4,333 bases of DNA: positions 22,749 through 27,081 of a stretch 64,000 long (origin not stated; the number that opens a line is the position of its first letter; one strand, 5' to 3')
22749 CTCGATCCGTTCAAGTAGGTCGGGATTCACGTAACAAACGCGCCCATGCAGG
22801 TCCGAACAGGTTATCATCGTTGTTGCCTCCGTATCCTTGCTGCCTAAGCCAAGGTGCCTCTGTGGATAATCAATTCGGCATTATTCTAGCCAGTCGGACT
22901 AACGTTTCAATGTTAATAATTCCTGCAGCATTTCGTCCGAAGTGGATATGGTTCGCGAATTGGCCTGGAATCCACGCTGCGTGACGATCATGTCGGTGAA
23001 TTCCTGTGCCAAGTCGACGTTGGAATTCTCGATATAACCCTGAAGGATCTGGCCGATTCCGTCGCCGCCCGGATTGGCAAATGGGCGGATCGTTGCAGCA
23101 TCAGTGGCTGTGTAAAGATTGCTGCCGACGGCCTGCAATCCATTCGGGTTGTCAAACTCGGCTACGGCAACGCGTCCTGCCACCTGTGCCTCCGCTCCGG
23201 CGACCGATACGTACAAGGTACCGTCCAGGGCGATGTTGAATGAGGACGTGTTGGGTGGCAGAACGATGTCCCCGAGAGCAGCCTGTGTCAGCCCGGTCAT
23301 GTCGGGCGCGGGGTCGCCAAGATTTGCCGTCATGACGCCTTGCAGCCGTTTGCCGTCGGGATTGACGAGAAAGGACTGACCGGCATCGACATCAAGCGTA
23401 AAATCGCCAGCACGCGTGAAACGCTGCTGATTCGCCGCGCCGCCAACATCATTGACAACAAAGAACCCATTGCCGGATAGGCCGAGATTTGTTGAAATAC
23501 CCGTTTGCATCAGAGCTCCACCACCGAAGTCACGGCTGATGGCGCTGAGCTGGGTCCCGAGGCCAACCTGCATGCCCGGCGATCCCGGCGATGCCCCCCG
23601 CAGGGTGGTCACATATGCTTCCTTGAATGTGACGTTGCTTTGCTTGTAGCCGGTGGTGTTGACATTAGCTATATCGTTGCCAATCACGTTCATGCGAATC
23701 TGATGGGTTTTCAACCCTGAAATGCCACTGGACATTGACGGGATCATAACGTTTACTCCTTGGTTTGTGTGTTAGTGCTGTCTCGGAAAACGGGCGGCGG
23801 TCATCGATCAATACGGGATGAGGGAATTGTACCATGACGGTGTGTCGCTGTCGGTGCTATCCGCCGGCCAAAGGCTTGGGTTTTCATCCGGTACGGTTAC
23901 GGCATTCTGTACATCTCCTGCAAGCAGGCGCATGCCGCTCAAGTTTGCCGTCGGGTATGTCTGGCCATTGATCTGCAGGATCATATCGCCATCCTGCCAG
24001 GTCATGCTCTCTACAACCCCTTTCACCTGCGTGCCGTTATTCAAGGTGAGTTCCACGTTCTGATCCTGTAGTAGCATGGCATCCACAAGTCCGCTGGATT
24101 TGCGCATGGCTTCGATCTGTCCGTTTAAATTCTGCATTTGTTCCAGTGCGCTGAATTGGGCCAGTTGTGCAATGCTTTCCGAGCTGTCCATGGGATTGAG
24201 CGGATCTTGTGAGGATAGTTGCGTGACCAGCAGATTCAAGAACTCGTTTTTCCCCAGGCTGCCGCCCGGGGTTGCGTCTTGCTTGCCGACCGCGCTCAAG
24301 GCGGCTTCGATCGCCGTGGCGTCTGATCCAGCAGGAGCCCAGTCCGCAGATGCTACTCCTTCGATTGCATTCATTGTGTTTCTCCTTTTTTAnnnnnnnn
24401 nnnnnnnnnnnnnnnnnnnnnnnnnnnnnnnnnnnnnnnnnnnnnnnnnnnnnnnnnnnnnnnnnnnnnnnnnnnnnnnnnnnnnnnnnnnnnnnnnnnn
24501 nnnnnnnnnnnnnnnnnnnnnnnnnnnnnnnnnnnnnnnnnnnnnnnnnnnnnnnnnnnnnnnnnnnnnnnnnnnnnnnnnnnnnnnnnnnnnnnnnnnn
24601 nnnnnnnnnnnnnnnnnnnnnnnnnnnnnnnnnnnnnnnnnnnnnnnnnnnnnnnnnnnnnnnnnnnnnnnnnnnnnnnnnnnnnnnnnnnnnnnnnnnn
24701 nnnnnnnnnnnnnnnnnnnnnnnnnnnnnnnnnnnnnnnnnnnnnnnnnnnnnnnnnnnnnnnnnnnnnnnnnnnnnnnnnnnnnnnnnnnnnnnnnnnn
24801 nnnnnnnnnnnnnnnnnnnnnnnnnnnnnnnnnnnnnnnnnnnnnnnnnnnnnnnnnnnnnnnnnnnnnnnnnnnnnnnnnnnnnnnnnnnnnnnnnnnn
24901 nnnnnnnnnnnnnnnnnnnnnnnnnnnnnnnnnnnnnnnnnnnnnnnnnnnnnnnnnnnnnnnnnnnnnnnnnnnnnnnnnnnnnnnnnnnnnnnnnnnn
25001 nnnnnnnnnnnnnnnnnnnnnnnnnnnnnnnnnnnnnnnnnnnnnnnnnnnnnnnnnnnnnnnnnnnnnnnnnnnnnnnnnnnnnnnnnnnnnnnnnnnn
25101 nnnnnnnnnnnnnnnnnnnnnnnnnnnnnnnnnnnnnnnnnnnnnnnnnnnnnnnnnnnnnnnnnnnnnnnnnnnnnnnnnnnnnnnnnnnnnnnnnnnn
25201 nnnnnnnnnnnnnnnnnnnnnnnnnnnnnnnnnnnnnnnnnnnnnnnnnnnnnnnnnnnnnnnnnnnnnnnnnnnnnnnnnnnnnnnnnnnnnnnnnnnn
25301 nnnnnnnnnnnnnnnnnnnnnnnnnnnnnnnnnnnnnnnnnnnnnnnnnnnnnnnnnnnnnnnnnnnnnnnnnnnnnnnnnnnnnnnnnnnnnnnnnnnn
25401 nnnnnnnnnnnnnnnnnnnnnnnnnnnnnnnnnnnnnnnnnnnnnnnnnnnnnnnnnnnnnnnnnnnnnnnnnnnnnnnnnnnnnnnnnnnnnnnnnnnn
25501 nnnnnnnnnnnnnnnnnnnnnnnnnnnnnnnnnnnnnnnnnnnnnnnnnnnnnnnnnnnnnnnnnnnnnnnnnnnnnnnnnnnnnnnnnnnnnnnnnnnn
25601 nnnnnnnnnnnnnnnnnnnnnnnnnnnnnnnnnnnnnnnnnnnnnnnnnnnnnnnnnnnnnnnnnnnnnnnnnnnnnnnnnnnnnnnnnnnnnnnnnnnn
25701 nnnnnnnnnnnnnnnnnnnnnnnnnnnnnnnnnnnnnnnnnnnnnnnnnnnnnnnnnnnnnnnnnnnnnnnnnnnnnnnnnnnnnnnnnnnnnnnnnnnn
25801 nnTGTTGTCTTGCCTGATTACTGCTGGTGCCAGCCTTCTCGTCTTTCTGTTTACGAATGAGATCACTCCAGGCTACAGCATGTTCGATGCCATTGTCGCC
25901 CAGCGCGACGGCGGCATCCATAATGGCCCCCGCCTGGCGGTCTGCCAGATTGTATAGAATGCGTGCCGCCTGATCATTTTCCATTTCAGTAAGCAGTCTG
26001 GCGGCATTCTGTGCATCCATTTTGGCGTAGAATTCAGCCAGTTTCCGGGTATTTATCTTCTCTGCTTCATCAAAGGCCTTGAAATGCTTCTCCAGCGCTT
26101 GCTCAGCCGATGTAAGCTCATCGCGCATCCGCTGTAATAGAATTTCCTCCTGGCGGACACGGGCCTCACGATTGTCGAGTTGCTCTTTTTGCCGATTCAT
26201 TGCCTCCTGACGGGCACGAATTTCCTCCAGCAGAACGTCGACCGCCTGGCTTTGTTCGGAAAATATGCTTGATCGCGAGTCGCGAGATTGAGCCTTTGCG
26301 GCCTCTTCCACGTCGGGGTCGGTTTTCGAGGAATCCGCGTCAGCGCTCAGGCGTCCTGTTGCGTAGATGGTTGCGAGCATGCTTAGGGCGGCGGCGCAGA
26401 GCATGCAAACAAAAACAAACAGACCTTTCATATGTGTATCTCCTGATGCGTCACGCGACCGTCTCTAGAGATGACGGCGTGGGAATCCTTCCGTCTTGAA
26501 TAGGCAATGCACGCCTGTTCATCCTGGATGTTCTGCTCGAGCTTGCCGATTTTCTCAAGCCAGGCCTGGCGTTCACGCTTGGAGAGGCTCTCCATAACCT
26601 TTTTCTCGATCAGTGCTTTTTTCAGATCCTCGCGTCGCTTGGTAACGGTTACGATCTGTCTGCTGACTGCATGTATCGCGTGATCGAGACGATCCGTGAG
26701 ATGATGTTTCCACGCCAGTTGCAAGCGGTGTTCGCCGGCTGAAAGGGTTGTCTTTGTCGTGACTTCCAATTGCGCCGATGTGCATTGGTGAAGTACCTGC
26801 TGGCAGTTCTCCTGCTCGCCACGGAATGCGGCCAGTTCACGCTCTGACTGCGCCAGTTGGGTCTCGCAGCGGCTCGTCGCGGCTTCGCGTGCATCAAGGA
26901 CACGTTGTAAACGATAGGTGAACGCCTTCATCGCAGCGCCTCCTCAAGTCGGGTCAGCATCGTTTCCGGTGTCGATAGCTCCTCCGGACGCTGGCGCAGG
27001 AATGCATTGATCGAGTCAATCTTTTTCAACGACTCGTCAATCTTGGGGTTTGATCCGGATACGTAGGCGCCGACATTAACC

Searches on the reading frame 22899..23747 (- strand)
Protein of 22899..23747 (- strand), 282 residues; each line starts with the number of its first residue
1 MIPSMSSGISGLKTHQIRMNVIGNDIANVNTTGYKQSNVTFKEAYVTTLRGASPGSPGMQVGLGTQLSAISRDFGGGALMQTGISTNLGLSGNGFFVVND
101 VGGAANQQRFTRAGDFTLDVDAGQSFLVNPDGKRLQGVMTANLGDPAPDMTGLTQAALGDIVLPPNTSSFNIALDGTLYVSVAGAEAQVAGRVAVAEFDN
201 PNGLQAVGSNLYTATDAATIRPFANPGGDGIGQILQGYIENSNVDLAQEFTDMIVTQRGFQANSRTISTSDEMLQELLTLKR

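Call 46: search_protein_families(library=pfam, proteins=[window:22899-23747:-], max_evalue=0.00001)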
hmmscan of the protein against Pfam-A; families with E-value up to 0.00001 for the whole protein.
window:22899-23747:- (282 aa): 3 families
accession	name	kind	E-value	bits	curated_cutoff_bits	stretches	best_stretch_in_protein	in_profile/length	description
PF06429.18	Flg_bbr_C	-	8.9e-20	70.4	23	1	236-280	2-46/46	Flagellar basal body rod FlgEFG protein C-terminal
PF22692.1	LlgE_F_G_D1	-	1.7e-11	44.5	27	1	91-179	3-63/64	Flagellar hook protein FlgE/F/G D1 domain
PF00460.25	Flg_bb_rod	-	3.4e-09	36.9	20.7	1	7-35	3-31/31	Flagella basal body rod protein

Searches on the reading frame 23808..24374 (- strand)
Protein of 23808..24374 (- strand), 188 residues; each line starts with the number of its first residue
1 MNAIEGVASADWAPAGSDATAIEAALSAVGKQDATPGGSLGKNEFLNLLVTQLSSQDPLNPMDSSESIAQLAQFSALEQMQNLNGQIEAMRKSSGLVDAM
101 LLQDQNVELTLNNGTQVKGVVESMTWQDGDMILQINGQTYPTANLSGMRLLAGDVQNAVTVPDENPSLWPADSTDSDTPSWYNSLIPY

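Call 46: search_protein_families(library=pfam, proteins=[window:23808-24374:-], max_evalue=0.00001)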
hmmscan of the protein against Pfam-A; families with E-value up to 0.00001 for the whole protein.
window:23808-24374:- (188 aa): 1 family
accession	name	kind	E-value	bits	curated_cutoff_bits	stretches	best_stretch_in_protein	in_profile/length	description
PF03963.19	FlgD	-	4.6e-23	81.6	27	1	28-88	14-74/75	Flagellar hook capping protein - N-terminal region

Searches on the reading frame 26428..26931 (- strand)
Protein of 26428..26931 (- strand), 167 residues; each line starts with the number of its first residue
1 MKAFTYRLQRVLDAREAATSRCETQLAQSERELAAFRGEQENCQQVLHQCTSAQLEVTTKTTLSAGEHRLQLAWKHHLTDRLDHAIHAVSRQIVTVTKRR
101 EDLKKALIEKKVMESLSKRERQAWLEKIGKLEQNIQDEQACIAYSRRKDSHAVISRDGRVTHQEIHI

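Call 46: search_protein_families(library=pfam, proteins=[window:26428-26931:-], max_evalue=0.00001)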
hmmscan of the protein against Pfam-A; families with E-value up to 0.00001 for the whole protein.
window:26428-26931:- (167 aa): 1 family
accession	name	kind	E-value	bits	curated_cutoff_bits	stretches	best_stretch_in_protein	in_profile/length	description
PF02050.21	FliJ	-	1.7e-10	41.6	28.4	1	22-143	3-122/123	Flagellar FliJ protein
